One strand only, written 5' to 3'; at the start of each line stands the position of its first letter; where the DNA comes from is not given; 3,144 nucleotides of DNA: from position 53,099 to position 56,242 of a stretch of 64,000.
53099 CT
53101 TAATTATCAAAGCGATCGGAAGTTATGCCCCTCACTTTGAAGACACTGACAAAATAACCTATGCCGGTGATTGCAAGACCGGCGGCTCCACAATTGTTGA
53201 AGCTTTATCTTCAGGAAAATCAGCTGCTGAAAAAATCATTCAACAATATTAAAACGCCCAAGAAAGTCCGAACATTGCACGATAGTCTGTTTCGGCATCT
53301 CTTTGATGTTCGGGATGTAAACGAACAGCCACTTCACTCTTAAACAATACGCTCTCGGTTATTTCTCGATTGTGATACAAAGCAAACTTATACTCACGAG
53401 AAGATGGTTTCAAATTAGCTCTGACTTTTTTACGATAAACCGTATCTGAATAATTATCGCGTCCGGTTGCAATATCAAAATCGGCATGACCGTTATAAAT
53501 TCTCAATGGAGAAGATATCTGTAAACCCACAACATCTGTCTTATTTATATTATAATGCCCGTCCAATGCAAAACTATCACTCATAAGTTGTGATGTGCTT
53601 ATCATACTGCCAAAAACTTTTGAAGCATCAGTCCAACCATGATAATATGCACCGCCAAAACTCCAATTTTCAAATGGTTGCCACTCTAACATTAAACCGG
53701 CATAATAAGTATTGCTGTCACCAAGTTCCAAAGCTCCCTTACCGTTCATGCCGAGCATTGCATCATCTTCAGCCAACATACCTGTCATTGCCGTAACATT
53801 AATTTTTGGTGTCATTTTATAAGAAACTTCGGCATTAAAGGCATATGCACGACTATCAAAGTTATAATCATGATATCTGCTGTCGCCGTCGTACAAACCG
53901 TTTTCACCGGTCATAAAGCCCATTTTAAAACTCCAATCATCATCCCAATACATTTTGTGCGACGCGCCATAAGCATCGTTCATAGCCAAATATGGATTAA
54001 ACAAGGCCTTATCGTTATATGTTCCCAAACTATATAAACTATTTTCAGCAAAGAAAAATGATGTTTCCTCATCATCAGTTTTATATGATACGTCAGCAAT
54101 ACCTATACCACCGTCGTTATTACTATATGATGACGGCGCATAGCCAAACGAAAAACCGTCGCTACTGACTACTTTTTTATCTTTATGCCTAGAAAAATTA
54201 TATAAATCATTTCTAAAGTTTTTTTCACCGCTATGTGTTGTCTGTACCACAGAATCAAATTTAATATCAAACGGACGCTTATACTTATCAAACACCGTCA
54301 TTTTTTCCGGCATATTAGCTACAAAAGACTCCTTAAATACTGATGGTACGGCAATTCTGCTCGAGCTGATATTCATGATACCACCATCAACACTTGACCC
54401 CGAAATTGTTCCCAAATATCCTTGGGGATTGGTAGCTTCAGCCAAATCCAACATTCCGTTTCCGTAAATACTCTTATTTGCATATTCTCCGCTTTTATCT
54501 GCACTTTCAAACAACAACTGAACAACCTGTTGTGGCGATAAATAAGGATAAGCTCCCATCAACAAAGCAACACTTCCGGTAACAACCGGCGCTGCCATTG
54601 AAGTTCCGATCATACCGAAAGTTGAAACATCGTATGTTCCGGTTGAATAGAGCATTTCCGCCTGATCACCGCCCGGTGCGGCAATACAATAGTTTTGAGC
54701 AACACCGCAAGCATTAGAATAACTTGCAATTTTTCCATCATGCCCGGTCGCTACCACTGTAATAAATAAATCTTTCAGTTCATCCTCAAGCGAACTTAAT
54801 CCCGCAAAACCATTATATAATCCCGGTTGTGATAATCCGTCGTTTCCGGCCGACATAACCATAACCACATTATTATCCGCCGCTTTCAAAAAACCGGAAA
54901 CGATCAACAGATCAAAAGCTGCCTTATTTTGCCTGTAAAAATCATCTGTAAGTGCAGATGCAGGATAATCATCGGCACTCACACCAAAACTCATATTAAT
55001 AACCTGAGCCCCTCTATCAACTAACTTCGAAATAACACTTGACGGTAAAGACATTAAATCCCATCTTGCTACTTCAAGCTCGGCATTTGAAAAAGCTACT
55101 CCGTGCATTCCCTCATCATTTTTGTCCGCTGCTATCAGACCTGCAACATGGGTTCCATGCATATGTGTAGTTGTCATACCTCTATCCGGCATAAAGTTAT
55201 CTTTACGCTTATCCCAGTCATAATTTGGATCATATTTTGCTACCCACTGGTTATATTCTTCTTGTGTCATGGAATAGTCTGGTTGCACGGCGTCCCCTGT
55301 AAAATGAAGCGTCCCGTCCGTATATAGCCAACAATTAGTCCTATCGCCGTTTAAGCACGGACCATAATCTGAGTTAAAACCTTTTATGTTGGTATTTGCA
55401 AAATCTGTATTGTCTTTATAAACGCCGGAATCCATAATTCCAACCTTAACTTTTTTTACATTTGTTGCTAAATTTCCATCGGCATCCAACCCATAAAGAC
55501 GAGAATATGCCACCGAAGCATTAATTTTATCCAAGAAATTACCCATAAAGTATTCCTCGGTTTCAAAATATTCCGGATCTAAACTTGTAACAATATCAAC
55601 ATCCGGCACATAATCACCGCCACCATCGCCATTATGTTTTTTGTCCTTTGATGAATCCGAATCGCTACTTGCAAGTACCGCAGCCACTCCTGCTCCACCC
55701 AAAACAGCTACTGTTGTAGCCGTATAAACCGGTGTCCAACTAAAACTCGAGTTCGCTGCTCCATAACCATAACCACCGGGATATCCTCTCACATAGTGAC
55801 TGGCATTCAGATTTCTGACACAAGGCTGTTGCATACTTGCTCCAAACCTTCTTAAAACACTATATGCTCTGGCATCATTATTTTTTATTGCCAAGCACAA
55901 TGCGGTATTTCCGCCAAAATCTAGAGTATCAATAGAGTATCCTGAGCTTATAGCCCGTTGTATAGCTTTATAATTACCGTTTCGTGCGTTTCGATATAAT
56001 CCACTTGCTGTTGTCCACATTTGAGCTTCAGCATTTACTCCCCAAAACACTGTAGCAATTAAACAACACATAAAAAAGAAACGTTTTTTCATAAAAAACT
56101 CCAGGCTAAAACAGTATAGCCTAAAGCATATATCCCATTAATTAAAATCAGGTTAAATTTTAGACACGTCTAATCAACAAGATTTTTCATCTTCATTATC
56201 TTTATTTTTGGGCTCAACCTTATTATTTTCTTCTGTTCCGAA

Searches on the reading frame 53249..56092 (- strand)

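Call 28: search_protein_families(library=ncbifam, proteins=[window:53249-56092:-], max_evalue=0.00001)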
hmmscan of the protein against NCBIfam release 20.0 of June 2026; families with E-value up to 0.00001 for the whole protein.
window:53249-56092:- (947 aa): 5 families
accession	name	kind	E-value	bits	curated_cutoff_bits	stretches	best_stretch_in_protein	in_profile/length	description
TIGR03921.1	T7SS_mycosin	equivalog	4e-26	92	278.75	1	298-554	38-285/353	type VII secretion-associated serine protease mycosin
NF051851.1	AtpSerPepEprS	equivalog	9e-24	83.6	1700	1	310-580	116-389/988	autotransporter serine peptidase EprS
NF033595.1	denti_PrtP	equivalog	2.7e-12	46.1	300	1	403-554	361-502/606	dentilisin complex serine proteinase subunit PrtP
NF033865.1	fusolisin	equivalog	4.9e-09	34.9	999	1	359-536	206-384/1006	fusolisin family autotransporter serine protease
TIGR03895.1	protease_PatA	subfamily_domain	5.7e-06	25.4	421.05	0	354-533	50-202/606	PatA/PatG family cyanobactin maturation protease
